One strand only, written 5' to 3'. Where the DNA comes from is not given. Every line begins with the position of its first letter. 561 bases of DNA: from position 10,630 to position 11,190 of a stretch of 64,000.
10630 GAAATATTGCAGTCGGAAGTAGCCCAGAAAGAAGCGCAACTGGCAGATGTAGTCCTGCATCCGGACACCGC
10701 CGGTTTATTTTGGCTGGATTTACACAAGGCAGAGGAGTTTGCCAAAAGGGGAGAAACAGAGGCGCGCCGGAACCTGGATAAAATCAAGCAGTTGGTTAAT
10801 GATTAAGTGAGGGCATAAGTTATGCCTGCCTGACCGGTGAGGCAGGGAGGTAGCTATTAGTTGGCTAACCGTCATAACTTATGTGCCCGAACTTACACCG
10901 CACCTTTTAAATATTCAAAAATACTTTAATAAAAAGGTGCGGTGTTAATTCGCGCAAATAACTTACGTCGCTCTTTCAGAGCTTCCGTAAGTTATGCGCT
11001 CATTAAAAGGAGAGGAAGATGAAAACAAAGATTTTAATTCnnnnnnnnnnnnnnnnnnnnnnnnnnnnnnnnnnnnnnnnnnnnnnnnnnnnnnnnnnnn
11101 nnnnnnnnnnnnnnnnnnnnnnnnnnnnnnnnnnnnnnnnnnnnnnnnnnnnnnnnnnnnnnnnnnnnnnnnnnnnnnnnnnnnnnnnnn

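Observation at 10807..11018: Family 1: modular three-stem-loop intergenic elements filling whole intergenic gaps (at least five copies in 64 kb)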

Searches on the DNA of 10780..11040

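Call 21: search_rna_families(source=window, start=10780, end=11040, threshold=evalue, max_evalue=10, show_alignments=3)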
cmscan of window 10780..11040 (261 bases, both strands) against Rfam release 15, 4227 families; matches with E-value up to 10: 18.
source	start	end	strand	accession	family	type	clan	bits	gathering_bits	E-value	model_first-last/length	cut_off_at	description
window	10875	10963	-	RF04230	mir-9261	Gene; miRNA;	-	32.6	86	4.1e-05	1-92/92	no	mir-9261 microRNA precursor family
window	10873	10978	-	RF04088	MIR812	Gene; miRNA;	-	28.8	80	0.11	1-205/205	no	MIR812 microRNA precursor family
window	10870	10970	-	RF04108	mir-2513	Gene; miRNA;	-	28.2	89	0.0012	1-120/120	no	mir-2513 microRNA precursor family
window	10871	10969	+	RF04108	mir-2513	Gene; miRNA;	-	27.1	89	0.0024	1-120/120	no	mir-2513 microRNA precursor family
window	10873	10967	-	RF01005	MIR530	Gene; miRNA;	-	24.8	85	0.0093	1-172/172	no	MIR530 microRNA precursor family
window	10882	10958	-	RF02017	mir-1912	Gene; miRNA;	-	24.1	72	0.0018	1-77/77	no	mir-1912 microRNA precursor family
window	10876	10962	+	RF03642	MIR5743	Gene; miRNA;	-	21.9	111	0.065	1-81/81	no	MIR5743 microRNA precursor family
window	10881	10959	-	RF03747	mir-4536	Gene; miRNA;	-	21.9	76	0.094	1-88/88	no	mir-4536 microRNA precursor family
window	10864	10978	+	RF04088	MIR812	Gene; miRNA;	-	20.3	80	3.6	1-205/205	no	MIR812 microRNA precursor family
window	10877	10955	-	RF02528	SSRC41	Gene; sRNA;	-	19.4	60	3.8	1-111/111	no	Streptococcus sRNA SSRC41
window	10902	10958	-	RF02426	SpF03_sRNA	Gene; sRNA;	-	17.1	50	5.3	1-106/106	no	Streptococcus sRNA SpF03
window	10866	10971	-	RF00842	MIR403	Gene; miRNA;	-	16.5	70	0.81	1-115/115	no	MIR403 microRNA precursor family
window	10892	10945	+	RF02427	SpF10_sRNA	Gene; sRNA;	-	15.7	60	2.4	1-57/57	no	Streptococcus sRNA SpF10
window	10882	10958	+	RF01666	rox2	Cis-reg;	-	15.5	55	5.9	1-71/71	no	Drosophila rox2 ncRNA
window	10891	10949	+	RF03370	mir-2566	Gene; miRNA;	-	14.6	86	6.7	1-83/83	no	mir-2566 microRNA precursor family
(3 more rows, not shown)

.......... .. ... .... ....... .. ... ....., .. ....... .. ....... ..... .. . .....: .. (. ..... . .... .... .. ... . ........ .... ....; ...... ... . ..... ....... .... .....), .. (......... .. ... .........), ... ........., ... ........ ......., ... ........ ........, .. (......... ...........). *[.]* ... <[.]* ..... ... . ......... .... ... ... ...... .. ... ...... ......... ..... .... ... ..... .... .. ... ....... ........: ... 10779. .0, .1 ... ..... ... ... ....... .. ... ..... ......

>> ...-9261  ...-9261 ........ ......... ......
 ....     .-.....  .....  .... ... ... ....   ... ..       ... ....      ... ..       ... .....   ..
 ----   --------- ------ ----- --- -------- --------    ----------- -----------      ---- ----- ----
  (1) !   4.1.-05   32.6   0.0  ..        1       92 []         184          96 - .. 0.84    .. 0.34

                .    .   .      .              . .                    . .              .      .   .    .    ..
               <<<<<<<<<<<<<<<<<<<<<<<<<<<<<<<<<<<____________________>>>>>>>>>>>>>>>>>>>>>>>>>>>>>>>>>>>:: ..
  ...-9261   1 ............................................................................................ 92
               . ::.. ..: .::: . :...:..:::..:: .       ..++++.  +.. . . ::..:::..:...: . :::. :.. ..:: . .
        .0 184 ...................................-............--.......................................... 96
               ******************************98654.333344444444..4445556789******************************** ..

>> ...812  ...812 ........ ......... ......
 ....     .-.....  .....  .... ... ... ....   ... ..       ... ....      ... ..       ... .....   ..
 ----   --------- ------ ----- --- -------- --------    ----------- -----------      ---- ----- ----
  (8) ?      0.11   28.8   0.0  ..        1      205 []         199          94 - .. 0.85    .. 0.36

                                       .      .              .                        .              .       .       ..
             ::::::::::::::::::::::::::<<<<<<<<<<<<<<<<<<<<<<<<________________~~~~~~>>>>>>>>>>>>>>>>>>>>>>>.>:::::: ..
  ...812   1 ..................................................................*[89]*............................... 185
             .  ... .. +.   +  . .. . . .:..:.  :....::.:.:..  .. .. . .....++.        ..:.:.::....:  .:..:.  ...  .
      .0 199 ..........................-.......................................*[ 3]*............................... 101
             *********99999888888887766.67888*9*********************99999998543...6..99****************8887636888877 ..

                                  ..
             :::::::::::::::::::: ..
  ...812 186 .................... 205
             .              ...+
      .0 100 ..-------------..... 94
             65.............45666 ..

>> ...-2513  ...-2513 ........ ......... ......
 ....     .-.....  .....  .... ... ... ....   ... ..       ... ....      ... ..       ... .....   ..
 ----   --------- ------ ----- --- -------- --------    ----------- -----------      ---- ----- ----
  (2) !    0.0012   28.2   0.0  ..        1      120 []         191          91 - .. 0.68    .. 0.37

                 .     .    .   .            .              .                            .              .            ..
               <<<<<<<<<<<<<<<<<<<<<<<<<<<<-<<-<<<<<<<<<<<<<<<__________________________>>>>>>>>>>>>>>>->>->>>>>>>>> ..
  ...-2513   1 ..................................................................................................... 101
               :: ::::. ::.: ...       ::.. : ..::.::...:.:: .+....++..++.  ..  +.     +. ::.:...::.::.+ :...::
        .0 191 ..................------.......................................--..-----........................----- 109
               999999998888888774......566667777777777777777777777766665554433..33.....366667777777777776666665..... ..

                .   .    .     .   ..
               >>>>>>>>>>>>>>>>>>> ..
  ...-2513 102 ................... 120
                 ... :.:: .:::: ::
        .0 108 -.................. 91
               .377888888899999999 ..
